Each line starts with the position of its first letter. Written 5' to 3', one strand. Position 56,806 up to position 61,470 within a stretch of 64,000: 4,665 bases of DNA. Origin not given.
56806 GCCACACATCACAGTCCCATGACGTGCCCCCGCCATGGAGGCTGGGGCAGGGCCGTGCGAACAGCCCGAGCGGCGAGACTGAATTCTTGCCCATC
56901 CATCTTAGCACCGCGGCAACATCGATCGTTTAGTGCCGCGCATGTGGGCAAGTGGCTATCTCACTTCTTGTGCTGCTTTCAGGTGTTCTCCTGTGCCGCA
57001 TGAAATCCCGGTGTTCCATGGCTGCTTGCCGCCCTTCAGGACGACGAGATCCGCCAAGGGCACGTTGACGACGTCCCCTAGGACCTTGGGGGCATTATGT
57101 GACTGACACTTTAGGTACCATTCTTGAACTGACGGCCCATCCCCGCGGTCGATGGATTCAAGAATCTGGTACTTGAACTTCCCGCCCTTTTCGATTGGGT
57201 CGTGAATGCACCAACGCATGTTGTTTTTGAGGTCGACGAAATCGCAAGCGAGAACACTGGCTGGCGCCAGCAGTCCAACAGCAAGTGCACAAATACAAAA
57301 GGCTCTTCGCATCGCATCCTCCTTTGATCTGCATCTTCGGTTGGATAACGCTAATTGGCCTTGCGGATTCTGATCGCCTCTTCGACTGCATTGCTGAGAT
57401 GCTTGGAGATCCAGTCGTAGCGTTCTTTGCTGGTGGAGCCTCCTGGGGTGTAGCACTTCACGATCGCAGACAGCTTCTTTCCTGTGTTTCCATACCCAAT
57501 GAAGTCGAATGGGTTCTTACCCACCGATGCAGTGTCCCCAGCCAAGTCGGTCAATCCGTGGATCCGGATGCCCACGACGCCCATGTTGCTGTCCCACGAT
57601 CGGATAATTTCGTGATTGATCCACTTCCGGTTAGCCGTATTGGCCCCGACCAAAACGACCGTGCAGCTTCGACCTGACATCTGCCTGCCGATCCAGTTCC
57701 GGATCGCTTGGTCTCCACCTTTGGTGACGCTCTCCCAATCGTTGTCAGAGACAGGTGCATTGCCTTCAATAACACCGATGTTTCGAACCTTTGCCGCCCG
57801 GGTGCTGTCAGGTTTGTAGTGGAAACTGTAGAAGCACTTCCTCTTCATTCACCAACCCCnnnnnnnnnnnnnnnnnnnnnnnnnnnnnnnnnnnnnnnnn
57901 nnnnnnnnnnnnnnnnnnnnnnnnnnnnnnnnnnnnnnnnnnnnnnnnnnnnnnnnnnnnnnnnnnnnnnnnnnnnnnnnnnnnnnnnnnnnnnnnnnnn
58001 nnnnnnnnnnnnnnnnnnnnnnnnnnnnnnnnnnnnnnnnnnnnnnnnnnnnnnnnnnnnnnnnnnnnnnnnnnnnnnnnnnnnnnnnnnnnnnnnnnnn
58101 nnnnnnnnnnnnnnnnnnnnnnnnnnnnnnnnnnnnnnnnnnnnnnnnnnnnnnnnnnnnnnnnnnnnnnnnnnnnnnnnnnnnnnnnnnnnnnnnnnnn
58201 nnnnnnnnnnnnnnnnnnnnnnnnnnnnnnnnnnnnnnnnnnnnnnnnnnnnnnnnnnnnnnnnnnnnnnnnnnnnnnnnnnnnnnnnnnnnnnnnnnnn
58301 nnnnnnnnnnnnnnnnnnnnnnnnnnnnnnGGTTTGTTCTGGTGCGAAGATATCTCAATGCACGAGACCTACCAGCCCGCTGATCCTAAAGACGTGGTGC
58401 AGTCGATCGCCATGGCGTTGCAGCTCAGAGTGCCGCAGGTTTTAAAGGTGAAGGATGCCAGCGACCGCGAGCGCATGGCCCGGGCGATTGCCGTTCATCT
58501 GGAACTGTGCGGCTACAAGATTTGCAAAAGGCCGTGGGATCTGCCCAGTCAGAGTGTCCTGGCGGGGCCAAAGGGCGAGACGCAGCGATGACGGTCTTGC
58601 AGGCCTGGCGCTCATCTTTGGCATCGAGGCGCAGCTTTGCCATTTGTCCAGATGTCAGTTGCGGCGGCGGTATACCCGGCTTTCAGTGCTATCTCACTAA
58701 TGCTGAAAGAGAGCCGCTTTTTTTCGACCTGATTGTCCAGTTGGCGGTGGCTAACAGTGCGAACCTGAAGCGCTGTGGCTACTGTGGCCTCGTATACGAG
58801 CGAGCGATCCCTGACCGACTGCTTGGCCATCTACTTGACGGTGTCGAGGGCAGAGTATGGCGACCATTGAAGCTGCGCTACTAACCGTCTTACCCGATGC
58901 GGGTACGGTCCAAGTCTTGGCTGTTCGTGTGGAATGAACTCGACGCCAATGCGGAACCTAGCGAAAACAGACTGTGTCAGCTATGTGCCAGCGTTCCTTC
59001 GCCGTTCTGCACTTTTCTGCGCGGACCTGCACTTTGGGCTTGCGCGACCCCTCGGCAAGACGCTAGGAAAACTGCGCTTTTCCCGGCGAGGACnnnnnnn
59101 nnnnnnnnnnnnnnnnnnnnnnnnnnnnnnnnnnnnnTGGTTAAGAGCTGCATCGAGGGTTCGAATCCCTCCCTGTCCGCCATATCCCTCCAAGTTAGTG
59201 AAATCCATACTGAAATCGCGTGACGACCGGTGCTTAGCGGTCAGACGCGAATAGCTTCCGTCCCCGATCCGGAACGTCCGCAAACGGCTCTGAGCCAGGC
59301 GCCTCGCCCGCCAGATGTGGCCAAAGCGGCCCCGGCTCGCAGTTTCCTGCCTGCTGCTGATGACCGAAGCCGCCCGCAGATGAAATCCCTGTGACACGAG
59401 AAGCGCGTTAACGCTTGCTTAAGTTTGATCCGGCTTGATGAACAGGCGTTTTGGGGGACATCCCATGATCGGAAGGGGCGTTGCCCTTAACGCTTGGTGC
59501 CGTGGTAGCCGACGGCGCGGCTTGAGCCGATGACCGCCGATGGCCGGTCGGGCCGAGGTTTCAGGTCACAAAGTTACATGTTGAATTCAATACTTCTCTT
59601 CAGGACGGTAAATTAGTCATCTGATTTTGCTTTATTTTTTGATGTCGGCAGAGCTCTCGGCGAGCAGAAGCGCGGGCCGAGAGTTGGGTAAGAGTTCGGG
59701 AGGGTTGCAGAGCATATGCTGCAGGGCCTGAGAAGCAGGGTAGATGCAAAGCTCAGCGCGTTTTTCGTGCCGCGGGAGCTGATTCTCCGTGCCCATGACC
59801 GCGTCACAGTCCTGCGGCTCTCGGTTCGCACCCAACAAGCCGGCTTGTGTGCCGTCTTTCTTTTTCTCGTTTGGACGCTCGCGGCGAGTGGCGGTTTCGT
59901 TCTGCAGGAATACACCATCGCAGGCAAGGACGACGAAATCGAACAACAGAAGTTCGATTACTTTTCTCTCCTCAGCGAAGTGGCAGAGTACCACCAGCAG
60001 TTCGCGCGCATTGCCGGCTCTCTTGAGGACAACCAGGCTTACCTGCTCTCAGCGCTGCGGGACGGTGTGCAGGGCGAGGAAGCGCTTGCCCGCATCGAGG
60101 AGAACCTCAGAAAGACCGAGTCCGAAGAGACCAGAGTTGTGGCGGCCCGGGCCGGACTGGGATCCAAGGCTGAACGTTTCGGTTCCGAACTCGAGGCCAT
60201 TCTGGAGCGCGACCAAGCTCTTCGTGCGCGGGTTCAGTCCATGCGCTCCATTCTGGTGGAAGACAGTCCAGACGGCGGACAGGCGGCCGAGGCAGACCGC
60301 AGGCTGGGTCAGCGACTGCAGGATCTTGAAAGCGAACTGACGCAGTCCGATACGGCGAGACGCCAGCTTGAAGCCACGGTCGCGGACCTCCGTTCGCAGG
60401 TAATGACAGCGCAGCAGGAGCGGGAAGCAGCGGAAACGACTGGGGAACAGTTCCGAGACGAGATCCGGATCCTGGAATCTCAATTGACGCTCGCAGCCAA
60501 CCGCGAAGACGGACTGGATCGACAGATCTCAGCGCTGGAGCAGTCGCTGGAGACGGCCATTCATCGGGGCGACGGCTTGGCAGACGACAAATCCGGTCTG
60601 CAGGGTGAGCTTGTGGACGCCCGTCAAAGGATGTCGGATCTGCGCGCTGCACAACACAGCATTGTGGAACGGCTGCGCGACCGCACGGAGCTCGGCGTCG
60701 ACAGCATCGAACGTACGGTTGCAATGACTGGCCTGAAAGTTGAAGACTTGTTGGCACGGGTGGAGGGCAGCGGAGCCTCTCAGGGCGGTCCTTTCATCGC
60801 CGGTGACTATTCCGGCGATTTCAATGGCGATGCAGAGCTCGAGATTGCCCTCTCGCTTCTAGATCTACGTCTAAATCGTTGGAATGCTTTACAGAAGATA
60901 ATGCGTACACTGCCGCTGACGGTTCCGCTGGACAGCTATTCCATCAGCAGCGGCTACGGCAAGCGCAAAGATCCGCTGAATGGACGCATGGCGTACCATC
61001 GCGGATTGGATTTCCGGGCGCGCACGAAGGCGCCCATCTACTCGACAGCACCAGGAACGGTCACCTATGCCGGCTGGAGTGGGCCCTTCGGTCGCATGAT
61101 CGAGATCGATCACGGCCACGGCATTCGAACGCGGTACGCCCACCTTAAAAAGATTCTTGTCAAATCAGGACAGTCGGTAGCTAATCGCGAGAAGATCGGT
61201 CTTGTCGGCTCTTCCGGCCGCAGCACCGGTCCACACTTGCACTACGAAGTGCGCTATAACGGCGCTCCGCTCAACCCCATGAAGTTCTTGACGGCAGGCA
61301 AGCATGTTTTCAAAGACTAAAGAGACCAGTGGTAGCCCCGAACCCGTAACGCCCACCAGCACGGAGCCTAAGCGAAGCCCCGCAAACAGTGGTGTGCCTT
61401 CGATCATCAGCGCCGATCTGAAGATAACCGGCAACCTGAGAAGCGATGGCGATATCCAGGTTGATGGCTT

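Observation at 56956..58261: Candidate non-canonical Thoeris-like defence cassette: small TM effector + ThsB-like TIR + secreted protein, no ThsA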

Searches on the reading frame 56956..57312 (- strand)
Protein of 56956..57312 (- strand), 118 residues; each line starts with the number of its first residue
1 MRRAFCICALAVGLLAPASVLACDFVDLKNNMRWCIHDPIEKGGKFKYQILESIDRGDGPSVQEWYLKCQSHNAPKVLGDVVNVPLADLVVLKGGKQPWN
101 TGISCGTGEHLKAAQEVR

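Call 3: search_protein_families(library=pfam, proteins=[window:56956-57312:-], max_evalue=1)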
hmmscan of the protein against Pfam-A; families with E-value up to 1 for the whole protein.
window:56956-57312:- (118 aa): 0 families

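Call 4: search_protein_families(library=padloc, proteins=[window:56956-57312:-], max_evalue=1)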
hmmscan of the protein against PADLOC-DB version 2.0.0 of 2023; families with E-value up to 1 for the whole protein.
window:56956-57312:- (118 aa): 0 families

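Call 58: find_homologous_proteins(query=window:56956-57312:-, max_evalue=0.001)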
Query window:56956-57312:- (118 aa): 2 proteins with E <= 0.001 among 13 candidates.
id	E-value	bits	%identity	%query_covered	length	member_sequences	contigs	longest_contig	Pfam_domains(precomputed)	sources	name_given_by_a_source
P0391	1.4e-76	272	100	100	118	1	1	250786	-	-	-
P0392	1.0e-49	185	71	93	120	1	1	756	-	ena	-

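Call 59: find_encoding_contigs(protein=P0392, flank=2000, max_places=3)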
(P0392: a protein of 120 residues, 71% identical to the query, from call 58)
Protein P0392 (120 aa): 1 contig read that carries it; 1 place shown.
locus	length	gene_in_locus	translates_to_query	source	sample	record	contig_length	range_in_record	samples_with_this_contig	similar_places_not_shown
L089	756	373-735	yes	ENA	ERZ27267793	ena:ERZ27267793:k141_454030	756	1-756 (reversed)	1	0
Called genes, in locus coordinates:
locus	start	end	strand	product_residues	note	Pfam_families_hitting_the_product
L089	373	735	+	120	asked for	-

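Call 76: search_protein_families(library=phrogs, proteins=[window:56956-57312:-], max_evalue=0.001)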
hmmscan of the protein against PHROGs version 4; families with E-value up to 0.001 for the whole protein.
window:56956-57312:- (118 aa): 0 families

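Call 88: predict_structure(protein=window:56956-57312:-)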
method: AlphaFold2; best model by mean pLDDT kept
length: 118 residues; sequences in the alignment: 1
mean_pLDDT: 44.9   pTM: 0.41
mean pLDDT of the five models: 44.9, 43.6, 37.4, 35.7, 31.2
residues with pLDDT >= 90: 0; 70-90: 0; 50-70: 45; < 50: 73
segments of 3 or more residues with pLDDT < 50: 1-17, 26-29, 41-46, 74-118
pLDDT, mean of each block of 10 residues (from residue 1): 41 43 48 61 51 63 62 43 36 31 29 28
secondary structure, 60 per line:
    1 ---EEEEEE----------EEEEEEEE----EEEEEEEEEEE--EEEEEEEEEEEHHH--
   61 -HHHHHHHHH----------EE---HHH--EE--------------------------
elements in order: E4-9 E20-27 E32-42 E45-55 H62-70

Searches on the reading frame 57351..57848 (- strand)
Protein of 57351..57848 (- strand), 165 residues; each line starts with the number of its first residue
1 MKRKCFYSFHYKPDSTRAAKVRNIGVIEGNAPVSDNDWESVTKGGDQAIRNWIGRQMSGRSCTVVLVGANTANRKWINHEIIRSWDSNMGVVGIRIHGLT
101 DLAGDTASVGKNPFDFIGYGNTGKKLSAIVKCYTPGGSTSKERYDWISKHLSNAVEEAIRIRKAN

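Call 3: search_protein_families(library=pfam, proteins=[window:57351-57848:-], max_evalue=1)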
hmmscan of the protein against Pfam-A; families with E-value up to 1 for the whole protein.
window:57351-57848:- (165 aa): 2 families
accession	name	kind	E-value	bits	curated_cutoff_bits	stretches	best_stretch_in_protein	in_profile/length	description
PF08937.16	ThsB_TIR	-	3.5e-25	88.7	21.2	1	6-100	1-99/100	Thoeris protein ThsB, TIR-like domain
PF13676.11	TIR_2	-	0.12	13.3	28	1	44-97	36-92/122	TIR domain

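Call 4: search_protein_families(library=padloc, proteins=[window:57351-57848:-], max_evalue=1)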
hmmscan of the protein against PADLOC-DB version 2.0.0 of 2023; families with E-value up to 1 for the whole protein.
window:57351-57848:- (165 aa): 6 families
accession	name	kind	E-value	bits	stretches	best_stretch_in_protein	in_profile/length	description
PDLC00433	ThsB1|ThsB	-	2.3e-64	214.3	1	1-164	1-163/164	TIR-like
PDLC04688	PDC-M50B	-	6.1e-62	206.6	1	1-163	1-160/162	-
PDLC00431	ThsB1|ThsB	-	1.6e-55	186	1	1-163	1-161/162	TIR-like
PDLC00418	ThsB1|ThsB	-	0.00019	19.3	1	45-102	49-106/155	TIR-like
PDLC00429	ThsB1|ThsB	-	0.043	11.9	1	46-98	51-104/167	TIR-like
PDLC00428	ThsB1|ThsB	-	0.055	11.8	1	36-82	47-98/219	TIR-like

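Call 74: search_solved_structures(query=window:57351-57848:-, max_evalue=0.01, show_alignments=2)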
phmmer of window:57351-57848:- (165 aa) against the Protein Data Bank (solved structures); distinct sequences matched with E-value up to 0.01: 3.
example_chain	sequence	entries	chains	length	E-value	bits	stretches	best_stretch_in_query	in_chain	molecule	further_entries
8wcf_A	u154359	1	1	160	1.1e-34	123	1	1-159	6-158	Molecular chaperone Tir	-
9b7d_A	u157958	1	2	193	2.4e-19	73.1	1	1-127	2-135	Putative cyclic ADP-D-ribose synthase ThsB1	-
6lhy_A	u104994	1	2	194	2.4e-19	73.1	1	1-127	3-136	DUF1863 domain-containing protein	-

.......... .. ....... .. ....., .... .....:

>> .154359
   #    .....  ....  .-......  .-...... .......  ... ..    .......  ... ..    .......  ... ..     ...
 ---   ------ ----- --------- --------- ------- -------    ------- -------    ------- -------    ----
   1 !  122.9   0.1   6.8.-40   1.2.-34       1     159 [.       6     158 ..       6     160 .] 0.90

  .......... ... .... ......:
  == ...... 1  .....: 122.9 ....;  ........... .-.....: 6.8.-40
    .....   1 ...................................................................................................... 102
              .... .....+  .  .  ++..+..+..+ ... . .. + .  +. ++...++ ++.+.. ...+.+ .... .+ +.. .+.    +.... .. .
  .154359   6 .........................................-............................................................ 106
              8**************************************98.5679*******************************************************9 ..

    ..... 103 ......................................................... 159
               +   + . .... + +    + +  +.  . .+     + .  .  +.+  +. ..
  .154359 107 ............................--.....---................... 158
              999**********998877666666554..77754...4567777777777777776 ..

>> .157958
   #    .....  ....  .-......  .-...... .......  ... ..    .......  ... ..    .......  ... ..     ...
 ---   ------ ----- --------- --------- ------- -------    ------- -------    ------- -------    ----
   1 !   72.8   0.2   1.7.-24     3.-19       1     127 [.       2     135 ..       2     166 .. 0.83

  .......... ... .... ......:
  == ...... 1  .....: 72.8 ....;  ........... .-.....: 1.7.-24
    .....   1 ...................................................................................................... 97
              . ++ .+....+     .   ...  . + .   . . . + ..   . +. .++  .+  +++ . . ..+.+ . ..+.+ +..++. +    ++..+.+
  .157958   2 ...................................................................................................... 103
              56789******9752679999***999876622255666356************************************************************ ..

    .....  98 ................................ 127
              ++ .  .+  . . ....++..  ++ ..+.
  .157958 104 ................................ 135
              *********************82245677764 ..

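Call 76: search_protein_families(library=phrogs, proteins=[window:57351-57848:-], max_evalue=0.001)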
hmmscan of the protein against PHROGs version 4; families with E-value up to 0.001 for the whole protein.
window:57351-57848:- (165 aa): 2 families
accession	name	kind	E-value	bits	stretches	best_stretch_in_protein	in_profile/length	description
phrog_6988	-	unknown function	5.6e-08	33.8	1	42-99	48-105/135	-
phrog_13658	-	unknown function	3.3e-05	24.7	1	1-81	1-80/198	-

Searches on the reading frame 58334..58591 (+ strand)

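Call 44: search_protein_families(library=pfam, proteins=[window:58334-58591:+], max_evalue=0.1)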
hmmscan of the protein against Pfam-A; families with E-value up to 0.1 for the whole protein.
window:58334-58591:+ (85 aa): 1 family
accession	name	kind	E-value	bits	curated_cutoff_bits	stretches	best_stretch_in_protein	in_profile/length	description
PF10910.14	Phage_gene29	-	0.0068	17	29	1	10-62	2-52/124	Phage gene 29 protein family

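Call 76: search_protein_families(library=phrogs, proteins=[window:58334-58591:+], max_evalue=0.001)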
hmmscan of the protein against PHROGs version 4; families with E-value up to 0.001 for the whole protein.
window:58334-58591:+ (85 aa): 0 families

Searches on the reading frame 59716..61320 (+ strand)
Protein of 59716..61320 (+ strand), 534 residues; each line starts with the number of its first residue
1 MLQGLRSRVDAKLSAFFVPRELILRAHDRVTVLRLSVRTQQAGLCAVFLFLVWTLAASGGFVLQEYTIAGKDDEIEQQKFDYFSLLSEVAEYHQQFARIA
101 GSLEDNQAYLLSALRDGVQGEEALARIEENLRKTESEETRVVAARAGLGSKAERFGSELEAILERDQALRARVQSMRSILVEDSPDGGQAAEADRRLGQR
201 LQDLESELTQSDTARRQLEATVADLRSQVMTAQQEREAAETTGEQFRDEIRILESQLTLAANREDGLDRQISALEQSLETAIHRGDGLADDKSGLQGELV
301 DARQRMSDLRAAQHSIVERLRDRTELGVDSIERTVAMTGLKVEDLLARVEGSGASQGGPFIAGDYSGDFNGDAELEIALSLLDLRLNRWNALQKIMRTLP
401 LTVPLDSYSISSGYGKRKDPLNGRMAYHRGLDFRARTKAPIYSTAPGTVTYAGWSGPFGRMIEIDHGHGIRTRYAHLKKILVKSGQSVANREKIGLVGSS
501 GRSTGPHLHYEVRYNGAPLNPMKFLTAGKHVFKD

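Call 54: find_encoding_contigs(protein=window:59716-61320:+, flank=8000, max_places=6)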
Protein window:59716-61320:+ (534 aa): no gene with exactly this product is on record in the collection.

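Call 56: search_protein_families(library=pfam, proteins=[window:59716-61320:+], max_evalue=0.01)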
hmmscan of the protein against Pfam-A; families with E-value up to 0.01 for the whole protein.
window:59716-61320:+ (534 aa): 5 families
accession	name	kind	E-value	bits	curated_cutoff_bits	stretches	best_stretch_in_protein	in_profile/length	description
PF01551.29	Peptidase_M23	-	8.6e-34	116.1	28.7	1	427-521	2-96/96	Peptidase family M23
PF19353.4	DUF5930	-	7.6e-16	58.5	27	2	190-407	100-317/320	Family of unknown function (DUF5930)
PF24627.1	PUMA_CC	-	0.00085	19.7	30.1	1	199-256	15-72/74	PUMA coiled-coil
PF00261.25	Tropomyosin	-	0.0023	17.9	38.6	0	128-308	54-241/242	Tropomyosin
PF05557.18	MAD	-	0.0082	15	30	0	121-280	8-164/661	Mitotic checkpoint protein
